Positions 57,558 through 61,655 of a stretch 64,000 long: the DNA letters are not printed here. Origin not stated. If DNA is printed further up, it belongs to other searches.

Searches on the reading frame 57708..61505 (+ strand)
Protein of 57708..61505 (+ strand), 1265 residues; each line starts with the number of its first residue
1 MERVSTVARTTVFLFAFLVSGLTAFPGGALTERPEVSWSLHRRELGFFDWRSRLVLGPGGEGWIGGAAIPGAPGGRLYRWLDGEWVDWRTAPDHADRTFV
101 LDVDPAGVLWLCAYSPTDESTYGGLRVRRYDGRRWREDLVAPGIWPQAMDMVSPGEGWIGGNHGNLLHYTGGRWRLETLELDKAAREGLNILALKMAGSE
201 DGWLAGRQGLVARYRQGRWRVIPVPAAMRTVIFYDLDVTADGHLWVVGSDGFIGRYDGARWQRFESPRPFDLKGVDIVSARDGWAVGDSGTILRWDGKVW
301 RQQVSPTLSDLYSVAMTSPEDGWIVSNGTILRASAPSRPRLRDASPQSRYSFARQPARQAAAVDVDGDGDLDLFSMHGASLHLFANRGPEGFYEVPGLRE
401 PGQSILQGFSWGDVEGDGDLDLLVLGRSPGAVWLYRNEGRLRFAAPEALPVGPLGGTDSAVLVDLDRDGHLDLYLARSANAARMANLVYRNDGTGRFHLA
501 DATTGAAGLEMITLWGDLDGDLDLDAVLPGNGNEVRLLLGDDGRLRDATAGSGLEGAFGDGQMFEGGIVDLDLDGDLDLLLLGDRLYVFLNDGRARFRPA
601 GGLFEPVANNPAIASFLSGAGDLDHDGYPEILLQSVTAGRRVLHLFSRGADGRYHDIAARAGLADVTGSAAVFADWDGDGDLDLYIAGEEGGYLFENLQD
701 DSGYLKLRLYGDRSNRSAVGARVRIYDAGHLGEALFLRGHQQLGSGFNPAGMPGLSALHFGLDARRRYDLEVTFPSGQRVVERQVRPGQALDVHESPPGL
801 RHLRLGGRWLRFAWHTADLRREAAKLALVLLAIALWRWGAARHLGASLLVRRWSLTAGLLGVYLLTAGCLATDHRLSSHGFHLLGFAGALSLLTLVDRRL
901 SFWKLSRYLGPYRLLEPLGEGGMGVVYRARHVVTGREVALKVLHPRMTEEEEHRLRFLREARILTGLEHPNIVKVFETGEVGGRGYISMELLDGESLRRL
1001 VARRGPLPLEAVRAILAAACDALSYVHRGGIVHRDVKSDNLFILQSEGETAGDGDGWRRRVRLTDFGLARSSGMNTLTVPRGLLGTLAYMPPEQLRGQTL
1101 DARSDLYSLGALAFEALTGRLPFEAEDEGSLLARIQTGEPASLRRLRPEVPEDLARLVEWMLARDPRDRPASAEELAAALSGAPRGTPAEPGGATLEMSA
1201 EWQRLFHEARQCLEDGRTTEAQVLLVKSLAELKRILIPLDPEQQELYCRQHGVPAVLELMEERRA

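Call 71: find_encoding_contigs(protein=window:57708-61505:+, flank=10000, max_places=1)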
Protein window:57708-61505:+ (1265 aa): 1 contig read that carries it; 1 place shown.
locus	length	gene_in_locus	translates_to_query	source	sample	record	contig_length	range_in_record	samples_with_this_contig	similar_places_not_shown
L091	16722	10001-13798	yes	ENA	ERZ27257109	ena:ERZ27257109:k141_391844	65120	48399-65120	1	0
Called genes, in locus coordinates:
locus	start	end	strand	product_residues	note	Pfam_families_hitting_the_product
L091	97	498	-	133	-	-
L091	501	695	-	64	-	PF09957:VapB_antitoxin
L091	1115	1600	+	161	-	PF13527:Acetyltransf_9, PF00583:Acetyltransf_1, PF13673:Acetyltransf_10, PF13508:Acetyltransf_7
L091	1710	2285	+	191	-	-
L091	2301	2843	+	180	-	PF02627:CMD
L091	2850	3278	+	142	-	PF01230:HIT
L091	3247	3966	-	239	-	PF09601:DUF2459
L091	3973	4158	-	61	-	-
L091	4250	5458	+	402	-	PF00067:p450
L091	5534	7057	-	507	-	PF00884:Sulfatase, PF01663:Phosphodiest (faint), PF16347:SGSH_C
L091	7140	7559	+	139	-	PF12840:HTH_20, PF01022:HTH_5, PF01047:MarR (weak), PF12802:MarR_2 (weak)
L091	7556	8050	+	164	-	PF08327:AHSA1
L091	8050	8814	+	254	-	PF08713:DNA_alkylation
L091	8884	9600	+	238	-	PF07007:LprI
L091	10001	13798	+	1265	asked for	PF14870:PSII_BNR (faint), PF13517:FG-GAP_3, PF07593:UnbV_ASPIC (weak), PF00069:Pkinase, PF07714:PK_Tyr_Ser-Thr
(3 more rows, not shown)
